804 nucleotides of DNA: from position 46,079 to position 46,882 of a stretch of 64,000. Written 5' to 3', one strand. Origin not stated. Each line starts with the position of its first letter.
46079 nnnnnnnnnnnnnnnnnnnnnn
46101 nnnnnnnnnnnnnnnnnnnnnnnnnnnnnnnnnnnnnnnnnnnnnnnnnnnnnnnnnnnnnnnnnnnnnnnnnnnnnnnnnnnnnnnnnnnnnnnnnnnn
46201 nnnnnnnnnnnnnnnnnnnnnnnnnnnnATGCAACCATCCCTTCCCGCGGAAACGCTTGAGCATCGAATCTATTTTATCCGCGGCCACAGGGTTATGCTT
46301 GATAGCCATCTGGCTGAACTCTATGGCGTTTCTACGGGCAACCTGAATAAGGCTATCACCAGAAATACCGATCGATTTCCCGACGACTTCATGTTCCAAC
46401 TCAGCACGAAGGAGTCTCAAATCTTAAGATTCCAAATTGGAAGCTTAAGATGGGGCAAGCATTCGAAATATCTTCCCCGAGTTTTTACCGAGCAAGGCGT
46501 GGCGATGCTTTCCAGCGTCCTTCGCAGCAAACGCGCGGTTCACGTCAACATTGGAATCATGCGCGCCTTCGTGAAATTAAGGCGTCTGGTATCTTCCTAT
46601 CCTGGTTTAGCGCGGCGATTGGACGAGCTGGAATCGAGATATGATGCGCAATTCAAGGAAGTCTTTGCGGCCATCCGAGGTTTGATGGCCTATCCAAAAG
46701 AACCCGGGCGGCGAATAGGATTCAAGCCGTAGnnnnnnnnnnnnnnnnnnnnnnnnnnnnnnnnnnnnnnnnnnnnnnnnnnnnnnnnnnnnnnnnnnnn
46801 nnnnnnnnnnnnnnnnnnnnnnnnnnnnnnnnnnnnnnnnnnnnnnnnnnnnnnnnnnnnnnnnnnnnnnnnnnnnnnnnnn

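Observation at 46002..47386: ~1.3 kb low-GC islet with ORF6N (KilA-N-like) gene bounded by imperfect direct repeats, one overlapping the tRNA-Val 3' end: remnant of a tRNA-targeted integrative element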

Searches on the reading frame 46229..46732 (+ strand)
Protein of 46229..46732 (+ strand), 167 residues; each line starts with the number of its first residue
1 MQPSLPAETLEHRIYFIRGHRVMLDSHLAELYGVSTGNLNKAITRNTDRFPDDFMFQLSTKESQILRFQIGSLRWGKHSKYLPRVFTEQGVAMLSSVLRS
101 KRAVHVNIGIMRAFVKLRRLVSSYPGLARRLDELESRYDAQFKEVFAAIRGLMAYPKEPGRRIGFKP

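Call 6: search_protein_families(library=pfam, proteins=[window:46229-46732:+], max_evalue=0.01)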
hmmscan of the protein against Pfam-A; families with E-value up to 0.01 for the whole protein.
window:46229-46732:+ (167 aa): 1 family
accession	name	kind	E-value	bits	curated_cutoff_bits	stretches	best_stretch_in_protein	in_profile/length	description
PF10543.14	ORF6N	-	1.5e-31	108.9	27.8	1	13-97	2-86/86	ORF6N domain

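Call 7: search_protein_families(library=phrogs, proteins=[window:46229-46732:+], max_evalue=0.01)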
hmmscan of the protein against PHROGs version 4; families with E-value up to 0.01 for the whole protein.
window:46229-46732:+ (167 aa): 4 families
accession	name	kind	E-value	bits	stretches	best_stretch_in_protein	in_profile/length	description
phrog_4792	-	transcription regulation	1.3e-24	88.3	1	12-123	15-128/268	anti-repressor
phrog_7755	-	transcription regulation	3.7e-05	24.3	1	18-119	130-230/282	anti-repressor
phrog_2379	-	transcription regulation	0.0003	21.6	1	26-106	24-107/187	anti-repressor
phrog_1760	-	transcription regulation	0.0018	18.9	1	18-106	16-107/232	anti-repressor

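Call 11: find_encoding_contigs(protein=window:46229-46732:+, flank=10000, max_places=10)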
Protein window:46229-46732:+ (167 aa): 2 contigs read that carry it; 2 places shown.
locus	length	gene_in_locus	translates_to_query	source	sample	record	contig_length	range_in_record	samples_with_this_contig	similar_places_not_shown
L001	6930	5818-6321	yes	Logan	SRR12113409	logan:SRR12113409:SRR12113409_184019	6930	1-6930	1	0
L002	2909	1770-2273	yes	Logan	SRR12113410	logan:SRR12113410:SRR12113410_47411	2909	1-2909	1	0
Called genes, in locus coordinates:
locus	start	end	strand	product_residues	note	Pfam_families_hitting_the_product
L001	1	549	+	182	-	?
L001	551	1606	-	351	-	PF00089:Trypsin (faint), PF13365:Trypsin_2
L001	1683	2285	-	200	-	-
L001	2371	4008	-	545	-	PF01204:Trehalase, PF22422:MGH1-like_GH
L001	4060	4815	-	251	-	-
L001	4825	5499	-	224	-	PF06940:DUF1287 (weak), PF05257:CHAP (weak)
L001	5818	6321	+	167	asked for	PF10543:ORF6N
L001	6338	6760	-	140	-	-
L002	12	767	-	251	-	-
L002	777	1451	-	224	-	PF06940:DUF1287 (weak), PF05257:CHAP (weak)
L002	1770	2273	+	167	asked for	PF10543:ORF6N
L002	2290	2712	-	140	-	-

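Call 15: find_homologous_proteins(query=window:46229-46732:+)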
Query window:46229-46732:+ (167 aa): 8000 proteins with E <= 0.001 among 8000 candidates; the best 120 are listed.
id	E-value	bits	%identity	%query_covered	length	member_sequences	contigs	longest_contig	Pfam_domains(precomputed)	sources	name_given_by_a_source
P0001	6.9e-105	366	100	100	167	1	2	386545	PF10543.15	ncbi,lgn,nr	ncbi:MAG: ORF6N domain-containing protein [Elusimicrobia bacterium]|nr:ORF6N domain-containing prote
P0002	1.0e-90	320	89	99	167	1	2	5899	PF10543.15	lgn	-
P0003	3.5e-86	305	86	99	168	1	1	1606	PF10543.15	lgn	-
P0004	2.8e-82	292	82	100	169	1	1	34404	PF10543.15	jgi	jgi:hypothetical protein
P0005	2.2e-81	290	82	98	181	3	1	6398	PF10543.15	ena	-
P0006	4.4e-80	285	82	99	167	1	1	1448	PF10543.15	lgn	-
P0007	9.4e-79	281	79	99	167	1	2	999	PF10543.15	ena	-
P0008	1.9e-78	280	79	99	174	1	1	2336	PF10543.15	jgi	jgi:hypothetical protein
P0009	2.1e-78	280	78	100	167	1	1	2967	PF10543.15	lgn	-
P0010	4.6e-78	279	78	99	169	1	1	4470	PF10543.15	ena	-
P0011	1.1e-75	271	86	87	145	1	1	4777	PF10543.15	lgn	-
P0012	1.7e-74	267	75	99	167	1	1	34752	PF10543.15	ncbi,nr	ncbi:MAG: ORF6N domain-containing protein [Elusimicrobiota bacterium]|nr:ORF6N domain-containing pro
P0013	1.8e-74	267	77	99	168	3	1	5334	PF10543.15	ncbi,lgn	ncbi:MAG: ORF6N domain-containing protein [Elusimicrobiota bacterium]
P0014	2.7e-74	267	77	99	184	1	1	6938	PF10543.15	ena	-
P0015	3.9e-74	266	78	94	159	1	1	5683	PF10543.15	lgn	-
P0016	3.6e-73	263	75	99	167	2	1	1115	PF10543.15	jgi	jgi:hypothetical protein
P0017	3.4e-71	256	72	99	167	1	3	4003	PF10543.15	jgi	jgi:hypothetical protein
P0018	2.0e-70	254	76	99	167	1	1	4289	PF10543.15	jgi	jgi:hypothetical protein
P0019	1.3e-69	251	74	99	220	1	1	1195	PF10543.15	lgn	-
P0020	1.3e-68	248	83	86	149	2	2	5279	PF10543.15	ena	-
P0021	3.7e-67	243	69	100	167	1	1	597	PF10543.15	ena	-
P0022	2.0e-66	241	71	97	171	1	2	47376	PF10543.15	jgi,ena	jgi:hypothetical protein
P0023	5.5e-65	236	68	100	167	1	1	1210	PF10543.15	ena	-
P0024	2.5e-64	234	68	98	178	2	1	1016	PF10543.15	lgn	-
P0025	1.6e-63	232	66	99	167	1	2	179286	PF10543.15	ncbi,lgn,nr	ncbi:MAG: ORF6N domain-containing protein [Elusimicrobia bacterium]|nr:ORF6N domain-containing prote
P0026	2.2e-62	228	71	95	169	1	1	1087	PF10543.15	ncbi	-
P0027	4.2e-61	224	75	86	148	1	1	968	PF10543.15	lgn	-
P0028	7.3e-61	223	66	99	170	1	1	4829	PF10543.15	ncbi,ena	-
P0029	1.1e-60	222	66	98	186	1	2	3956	PF10543.15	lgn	-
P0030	3.7e-60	221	65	99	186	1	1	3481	PF10543.15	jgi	jgi:hypothetical protein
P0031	6.2e-60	220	66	93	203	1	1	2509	PF10543.15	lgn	-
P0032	9.1e-60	219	66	97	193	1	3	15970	PF10543.15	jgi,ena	-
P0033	1.1e-59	219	64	97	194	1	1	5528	PF10543.15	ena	-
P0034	1.2e-59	219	64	99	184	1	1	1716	PF10543.15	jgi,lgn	-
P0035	1.6e-59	219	65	100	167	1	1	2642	PF10543.15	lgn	-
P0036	2.0e-59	218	64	99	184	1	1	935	PF10543.15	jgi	jgi:hypothetical protein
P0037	2.4e-59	218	64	99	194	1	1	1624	PF10543.15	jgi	-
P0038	2.4e-59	218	64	99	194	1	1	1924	PF10543.15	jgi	jgi:hypothetical protein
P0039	2.4e-59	218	64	99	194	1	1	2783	PF10543.15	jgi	jgi:hypothetical protein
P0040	2.4e-59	218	64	99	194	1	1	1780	PF10543.15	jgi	jgi:hypothetical protein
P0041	2.4e-59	218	64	99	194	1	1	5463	PF10543.15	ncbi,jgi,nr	ncbi:MAG: hypothetical protein H6Q41_2435 [Deltaproteobacteria bacterium]|nr:hypothetical protein [D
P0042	2.4e-59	218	64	99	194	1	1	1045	PF10543.15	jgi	jgi:hypothetical protein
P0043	2.4e-59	218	64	99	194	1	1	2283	PF10543.15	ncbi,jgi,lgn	jgi:hypothetical protein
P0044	2.4e-59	218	64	99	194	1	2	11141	PF10543.15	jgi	jgi:hypothetical protein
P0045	5.3e-59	217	63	99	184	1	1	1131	PF10543.15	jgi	jgi:hypothetical protein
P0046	1.2e-58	216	64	97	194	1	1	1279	PF10543.15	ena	-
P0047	1.3e-58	216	64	97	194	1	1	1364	PF10543.15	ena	-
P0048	1.6e-58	215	64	96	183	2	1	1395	PF10543.15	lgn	-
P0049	2.6e-58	215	64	99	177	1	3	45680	PF10543.15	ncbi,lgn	ncbi:MAG: ORF6N domain-containing protein [Elusimicrobiota bacterium]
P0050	2.7e-58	215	62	99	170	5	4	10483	PF10543.15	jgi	jgi:hypothetical protein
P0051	2.7e-58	215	63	99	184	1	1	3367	PF10543.15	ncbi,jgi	jgi:hypothetical protein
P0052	2.7e-58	215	63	99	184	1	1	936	PF10543.15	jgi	jgi:hypothetical protein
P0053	3.0e-58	214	63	99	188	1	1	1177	PF10543.15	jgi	jgi:hypothetical protein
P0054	3.2e-58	214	63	99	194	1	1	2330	PF10543.15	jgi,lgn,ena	-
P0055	3.2e-58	214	63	99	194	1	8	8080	PF10543.15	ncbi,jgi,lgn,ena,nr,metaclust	ncbi:MAG: ORF6N domain-containing protein [Deltaproteobacteria bacterium]|jgi:hypothetical protein|n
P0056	3.7e-58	214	63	97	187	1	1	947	PF10543.15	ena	-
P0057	4.4e-58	214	63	99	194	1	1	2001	PF10543.15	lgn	-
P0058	5.3e-58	214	65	98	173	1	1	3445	PF10543.15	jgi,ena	-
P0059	6.0e-58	213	63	100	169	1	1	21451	PF10543.15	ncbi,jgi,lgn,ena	-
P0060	6.0e-58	213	63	99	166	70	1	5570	PF10543.15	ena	-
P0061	6.4e-58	213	67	96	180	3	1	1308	PF10543.15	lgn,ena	-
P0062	7.2e-58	213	62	99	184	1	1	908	PF10543.15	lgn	-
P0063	8.0e-58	213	63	97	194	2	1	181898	PF10543.15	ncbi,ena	-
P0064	9.9e-58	213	62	98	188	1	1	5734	PF10543.15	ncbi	-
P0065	1.1e-57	213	62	99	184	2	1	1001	PF10543.15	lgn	-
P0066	1.1e-57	213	62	99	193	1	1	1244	PF10543.15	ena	-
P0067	1.2e-57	212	62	99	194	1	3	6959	PF10543.15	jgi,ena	jgi:hypothetical protein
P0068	1.2e-57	212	62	99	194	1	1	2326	PF10543.15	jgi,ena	-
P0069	1.3e-57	212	63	99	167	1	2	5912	PF10543.15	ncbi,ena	-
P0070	1.3e-57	212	62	100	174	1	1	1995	PF10543.15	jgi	jgi:hypothetical protein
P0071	1.4e-57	212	62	99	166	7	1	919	PF10543.15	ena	-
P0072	1.4e-57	212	65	95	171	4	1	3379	PF10543.15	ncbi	-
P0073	1.5e-57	212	66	96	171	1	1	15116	PF10543.15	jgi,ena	-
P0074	1.6e-57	212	64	97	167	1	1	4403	PF10543.15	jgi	-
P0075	1.7e-57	212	61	98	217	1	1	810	PF10543.15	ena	-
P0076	1.7e-57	212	63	98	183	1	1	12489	PF10543.15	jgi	jgi:hypothetical protein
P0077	1.9e-57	212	63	100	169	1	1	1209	PF10543.15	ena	-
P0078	1.9e-57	212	66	97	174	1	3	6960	PF10543.15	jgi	jgi:hypothetical protein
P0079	2.3e-57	212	64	98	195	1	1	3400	PF10543.15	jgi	jgi:hypothetical protein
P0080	2.3e-57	212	63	100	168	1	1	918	PF10543.15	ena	-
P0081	2.3e-57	212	64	97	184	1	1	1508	PF10543.15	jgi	jgi:hypothetical protein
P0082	2.6e-57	211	65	95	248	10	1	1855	PF10543.15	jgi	jgi:phage regulator Rha-like protein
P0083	3.1e-57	211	62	99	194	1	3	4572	PF10543.15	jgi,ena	-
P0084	3.1e-57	211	62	99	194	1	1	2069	PF10543.15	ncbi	-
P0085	3.5e-57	211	63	98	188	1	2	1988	PF10543.15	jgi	jgi:hypothetical protein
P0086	3.7e-57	211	66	97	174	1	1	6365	PF10543.15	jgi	jgi:hypothetical protein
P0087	4.2e-57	211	63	100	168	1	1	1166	PF10543.15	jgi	jgi:hypothetical protein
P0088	4.3e-57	211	62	99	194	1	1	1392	PF10543.15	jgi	-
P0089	4.4e-57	211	61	99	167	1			PF10543.15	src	-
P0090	5.2e-57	210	62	97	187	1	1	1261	PF10543.15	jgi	-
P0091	5.3e-57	210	64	96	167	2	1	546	PF10543.15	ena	-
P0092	7.7e-57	210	62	100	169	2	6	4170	PF10543.15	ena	-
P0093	8.4e-57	210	64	98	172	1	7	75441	PF10543.15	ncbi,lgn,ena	-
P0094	8.5e-57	210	65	97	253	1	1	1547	PF10543.15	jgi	jgi:phage regulator Rha-like protein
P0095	9.4e-57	210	65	98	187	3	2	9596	PF10543.15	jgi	-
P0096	1.1e-56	209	63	99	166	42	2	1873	PF10543.15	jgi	jgi:hypothetical protein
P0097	1.1e-56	209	62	97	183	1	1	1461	PF10543.15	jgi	jgi:phage regulator Rha-like protein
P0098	1.3e-56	209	63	99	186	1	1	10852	PF10543.15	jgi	jgi:hypothetical protein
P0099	1.3e-56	209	62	97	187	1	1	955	PF10543.15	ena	-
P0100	1.3e-56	209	62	99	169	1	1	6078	PF10543.15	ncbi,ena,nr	ncbi:MAG: ORF6N domain-containing protein [Nitrospira sp.]|nr:ORF6N domain-containing protein [Nitro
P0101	1.5e-56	209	62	99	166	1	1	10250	PF10543.15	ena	-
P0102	1.5e-56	209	63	97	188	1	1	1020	PF10543.15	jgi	jgi:phage regulator Rha-like protein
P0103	1.6e-56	209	61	99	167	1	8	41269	PF10543.15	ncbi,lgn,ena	ncbi:MAG: ORF6N domain-containing protein [Nitrospira sp.]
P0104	1.7e-56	209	62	97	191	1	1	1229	PF10543.15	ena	-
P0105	1.7e-56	209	62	99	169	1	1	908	PF10543.15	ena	-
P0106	1.7e-56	209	64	96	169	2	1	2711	PF10543.15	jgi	-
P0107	1.8e-56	209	64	97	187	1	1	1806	PF10543.15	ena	-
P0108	2.1e-56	208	63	99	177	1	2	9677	PF10543.15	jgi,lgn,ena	-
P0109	2.3e-56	208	62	99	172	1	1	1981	PF10543.15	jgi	jgi:hypothetical protein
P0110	2.6e-56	208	64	97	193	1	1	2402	PF10543.15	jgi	-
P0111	3.1e-56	208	66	97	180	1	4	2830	PF10543.15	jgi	jgi:hypothetical protein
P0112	3.2e-56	208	62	97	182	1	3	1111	PF10543.15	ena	-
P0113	3.2e-56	208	61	97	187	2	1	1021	PF10543.15,PF09669.16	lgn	-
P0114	3.3e-56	208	63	99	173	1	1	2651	PF10543.15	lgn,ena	-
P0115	3.6e-56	208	63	98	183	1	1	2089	PF10543.15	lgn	-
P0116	3.7e-56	208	62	97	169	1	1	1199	PF10543.15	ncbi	-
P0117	4.0e-56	208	65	99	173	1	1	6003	PF10543.15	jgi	jgi:hypothetical protein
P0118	4.0e-56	208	61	99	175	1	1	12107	PF10543.15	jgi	jgi:hypothetical protein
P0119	4.2e-56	207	63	98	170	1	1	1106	PF10543.15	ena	-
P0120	4.2e-56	207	85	69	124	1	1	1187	PF10543.15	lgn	-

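Call 18: find_encoding_contigs(protein=P0004, flank=6000, max_places=4)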
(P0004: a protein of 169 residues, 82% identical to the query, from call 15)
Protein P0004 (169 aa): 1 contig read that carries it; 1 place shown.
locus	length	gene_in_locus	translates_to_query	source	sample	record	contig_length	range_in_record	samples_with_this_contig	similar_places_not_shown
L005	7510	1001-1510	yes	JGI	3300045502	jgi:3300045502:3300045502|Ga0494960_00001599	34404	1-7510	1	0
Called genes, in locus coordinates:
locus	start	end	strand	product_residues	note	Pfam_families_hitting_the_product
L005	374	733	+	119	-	-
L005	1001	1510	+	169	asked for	PF10543:ORF6N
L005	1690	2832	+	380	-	-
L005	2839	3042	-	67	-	-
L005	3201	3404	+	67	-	PF00313:CSD, PF08206:OB_RNB (weak)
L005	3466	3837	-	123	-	PF00403:HMA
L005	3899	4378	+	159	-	PF13188:PAS_8, PF08448:PAS_4, PF13426:PAS_9 (weak)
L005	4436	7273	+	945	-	PF05226:CHASE2, PF00069:Pkinase, PF07714:PK_Tyr_Ser-Thr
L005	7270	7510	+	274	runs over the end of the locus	PF00481:PP2C, PF13672:PP2C_2, PF07228:SpoIIE (weak)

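Call 19: find_encoding_contigs(protein=P0012, flank=6000, max_places=4)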
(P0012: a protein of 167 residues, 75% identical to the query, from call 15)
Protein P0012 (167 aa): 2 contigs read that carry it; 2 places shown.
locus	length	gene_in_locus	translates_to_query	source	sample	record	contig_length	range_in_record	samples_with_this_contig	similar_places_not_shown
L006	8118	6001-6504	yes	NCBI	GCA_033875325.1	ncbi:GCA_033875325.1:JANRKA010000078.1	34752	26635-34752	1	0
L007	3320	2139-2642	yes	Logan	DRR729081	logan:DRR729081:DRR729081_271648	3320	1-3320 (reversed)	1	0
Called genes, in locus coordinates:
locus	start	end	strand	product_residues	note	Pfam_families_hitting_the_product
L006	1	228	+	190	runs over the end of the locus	PF04542:Sigma70_r2, PF08281:Sigma70_r4_2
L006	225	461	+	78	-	-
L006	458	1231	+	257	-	PF06966:DUF1295, PF02544:Steroid_dh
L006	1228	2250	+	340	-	PF02353:CMAS, PF05175:MTS (weak), PF13489:Methyltransf_23, PF13649:Methyltransf_25, PF13847:Methyltransf_31, PF08241:Methyltransf_11, PF08242:Methyltransf_12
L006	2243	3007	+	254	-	PF07103:DUF1365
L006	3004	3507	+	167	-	PF11086:DUF2878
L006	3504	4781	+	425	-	PF00890:FAD_binding_2 (weak), PF01266:DAO, PF01593:Amino_oxidase, PF13450:NAD_binding_8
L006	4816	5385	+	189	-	PF07366:SnoaL (faint), PF10184:DUF2358 (weak), PF12680:SnoaL_2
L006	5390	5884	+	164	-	PF08212:Lipocalin_2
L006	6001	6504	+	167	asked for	PF10543:ORF6N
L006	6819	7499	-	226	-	PF08242:Methyltransf_12 (faint), PF05175:MTS (weak), PF13649:Methyltransf_25, PF13847:Methyltransf_31 (weak), PF08241:Methyltransf_11 (weak)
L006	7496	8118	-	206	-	PF05175:MTS (faint), PF13847:Methyltransf_31 (weak), PF08241:Methyltransf_11, PF08242:Methyltransf_12 (weak), PF13649:Methyltransf_25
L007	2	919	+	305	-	?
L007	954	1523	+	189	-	PF07366:SnoaL (faint), PF10184:DUF2358 (weak), PF12680:SnoaL_2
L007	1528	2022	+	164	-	PF08212:Lipocalin_2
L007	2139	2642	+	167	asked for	PF10543:ORF6N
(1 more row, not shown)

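Call 26: find_related_loci(query=window:46229-46732:+, collection=genome_contigs, flank=4000)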
Query window:46229-46732:+ (167 aa) in genome_contigs; peptide patterns used: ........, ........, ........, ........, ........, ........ (x = any residue, [..] = any of these).
600 stretches matched a pattern (row limit reached: there are more); 595 encode a relative of the query (tblastn E <= 1e-3); the best 80 are kept; 80 distinct loci.
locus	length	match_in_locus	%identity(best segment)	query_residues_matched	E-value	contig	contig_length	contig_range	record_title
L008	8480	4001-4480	58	5-165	5e-61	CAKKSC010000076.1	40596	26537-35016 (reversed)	Desulfuromonadales bacterium isolate Hainich-H52-bin013-1 genome assembly, contig: H52-bin013_1_Hain_H52_02um_R1_232_len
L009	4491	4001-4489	62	5-165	1e-60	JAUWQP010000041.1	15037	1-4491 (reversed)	MAG: Chloroflexota bacterium isolate CSMAG_2505 CSMAG_2505_k141_349226_length_15037_cov_10.7382, whole genome shotgun se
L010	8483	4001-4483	59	5-166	6e-59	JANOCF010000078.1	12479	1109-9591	MAG: Holophagales bacterium isolate VAR_17_metabat_435 VAR_17_k141_947553, whole genome shotgun sequence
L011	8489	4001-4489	60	4-166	2e-58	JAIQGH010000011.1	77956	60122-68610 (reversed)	MAG: Terriglobia bacterium isolate SRVP_30 SRVP18_trench_6_60cm_scaffold_646, whole genome shotgun sequence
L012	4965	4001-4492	57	5-166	7e-58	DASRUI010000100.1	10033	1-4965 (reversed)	MAG TPA_asm: Thermodesulfobacteriota bacterium isolate SMAG_U7962 k141_1592440, whole genome shotgun sequence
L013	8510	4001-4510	55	2-167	9e-58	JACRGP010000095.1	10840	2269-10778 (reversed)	MAG: Nitrospinota bacterium isolate NC_groundwater_1754_Pr3_B-0.1um_58_23 SR-2_scaffold_141_1330804, whole genome shotgu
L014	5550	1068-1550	61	5-165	9e-58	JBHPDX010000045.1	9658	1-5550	Candidatus Margulisiibacteriota bacterium isolate SAG AM-311-D05 NODE_45_length_9658_cov_24.872332, whole genome shotgun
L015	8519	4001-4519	58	1-165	6e-58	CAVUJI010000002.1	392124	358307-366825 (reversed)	MAG: uncultured beta proteobacterium isolate MFD01721.bin.2.93 genome assembly, contig: contig_16921, whole genome shotg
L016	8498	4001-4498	58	1-166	1e-57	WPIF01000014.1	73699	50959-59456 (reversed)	MAG: Nitrospirae bacterium isolate X2_MetaBAT.7 scaffold_125, whole genome shotgun sequence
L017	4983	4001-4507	59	4-165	2e-57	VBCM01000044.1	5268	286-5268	MAG: Betaproteobacteria bacterium isolate BP_17 14_0903_12_30cm_scaffold_13263, whole genome shotgun sequence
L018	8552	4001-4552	53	1-166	2e-57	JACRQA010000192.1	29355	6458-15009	MAG: Nitrospirae bacterium isolate NC_groundwater_2001_Pr3_S-0.65um_47_4 SR2-18-Sp65_coassembly_scaffold_524439, whole g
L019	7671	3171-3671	59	1-166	3e-57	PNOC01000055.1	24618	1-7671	MAG: Thermodesulfovibrio sp. isolate SW.3.86 SW_1001101_24618, whole genome shotgun sequence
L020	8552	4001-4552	55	1-167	2e-57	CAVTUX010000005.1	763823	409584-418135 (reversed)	MAG: uncultured Verrucomicrobiae bacterium isolate MFD04944.bin.2.35 genome assembly, contig: contig_36348, whole genome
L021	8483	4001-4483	55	5-166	9e-57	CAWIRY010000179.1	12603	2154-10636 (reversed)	MAG: uncultured delta proteobacterium isolate MFD03323.bin.1.124 genome assembly, contig: contig_59297, whole genome sho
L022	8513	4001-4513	54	2-166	8e-57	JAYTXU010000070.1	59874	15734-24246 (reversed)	MAG: Candidatus Omnitrophota bacterium isolate GFS_5990 GFS_5990_69, whole genome shotgun sequence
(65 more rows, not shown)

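Call 29: find_related_loci(query=window:46229-46732:+, collection=metagenome_contigs, flank=4000)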
Query window:46229-46732:+ (167 aa) in metagenome_contigs; peptide patterns used: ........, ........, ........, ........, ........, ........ (x = any residue, [..] = any of these).
600 stretches matched a pattern (row limit reached: there are more); 594 encode a relative of the query (tblastn E <= 1e-3); the best 80 are kept; 80 distinct loci.
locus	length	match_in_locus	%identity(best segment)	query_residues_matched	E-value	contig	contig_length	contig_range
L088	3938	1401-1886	64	5-166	3e-69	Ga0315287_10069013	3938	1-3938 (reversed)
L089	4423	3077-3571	60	1-165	1e-61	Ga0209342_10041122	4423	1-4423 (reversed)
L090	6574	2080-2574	64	5-167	2e-61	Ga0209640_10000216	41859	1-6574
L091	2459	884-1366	63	5-166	3e-62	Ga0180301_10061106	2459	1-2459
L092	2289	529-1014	59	5-165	3e-62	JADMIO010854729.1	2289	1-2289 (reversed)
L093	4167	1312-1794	63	5-165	4e-61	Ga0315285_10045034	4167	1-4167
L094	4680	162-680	55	2-166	1e-60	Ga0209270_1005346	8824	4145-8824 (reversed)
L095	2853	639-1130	62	1-159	5e-61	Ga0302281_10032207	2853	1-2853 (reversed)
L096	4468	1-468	61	8-167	2e-60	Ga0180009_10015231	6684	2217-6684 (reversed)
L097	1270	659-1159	61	1-165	8e-64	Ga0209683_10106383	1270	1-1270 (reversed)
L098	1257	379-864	58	4-165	8e-64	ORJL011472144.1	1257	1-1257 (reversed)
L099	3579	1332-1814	60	5-165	6e-60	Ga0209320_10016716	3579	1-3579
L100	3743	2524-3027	58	1-166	2e-59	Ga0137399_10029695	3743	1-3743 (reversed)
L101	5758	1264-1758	56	1-165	2e-59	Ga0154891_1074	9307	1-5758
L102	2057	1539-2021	63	5-165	2e-60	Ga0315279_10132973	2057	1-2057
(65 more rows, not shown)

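Call 31: find_encoding_contigs(protein=P0002, flank=6000, max_places=4)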
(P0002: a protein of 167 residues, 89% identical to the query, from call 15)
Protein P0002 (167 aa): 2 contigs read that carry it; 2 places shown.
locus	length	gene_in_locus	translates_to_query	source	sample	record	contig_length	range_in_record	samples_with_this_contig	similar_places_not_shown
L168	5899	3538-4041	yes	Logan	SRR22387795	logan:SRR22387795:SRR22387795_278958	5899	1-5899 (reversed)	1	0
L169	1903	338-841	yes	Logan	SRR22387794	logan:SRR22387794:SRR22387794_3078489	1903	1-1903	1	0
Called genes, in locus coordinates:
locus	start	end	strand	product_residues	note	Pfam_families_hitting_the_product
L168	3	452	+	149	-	?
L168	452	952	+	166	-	-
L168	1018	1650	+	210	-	PF01553:Acyltransferase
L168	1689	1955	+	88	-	-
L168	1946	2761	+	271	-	PF08843:AbiEii (weak)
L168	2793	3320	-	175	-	-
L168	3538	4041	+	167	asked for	PF10543:ORF6N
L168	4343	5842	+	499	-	PF00656:Peptidase_C14, PF01650:Peptidase_C13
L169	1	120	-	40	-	?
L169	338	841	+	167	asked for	PF10543:ORF6N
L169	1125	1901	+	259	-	?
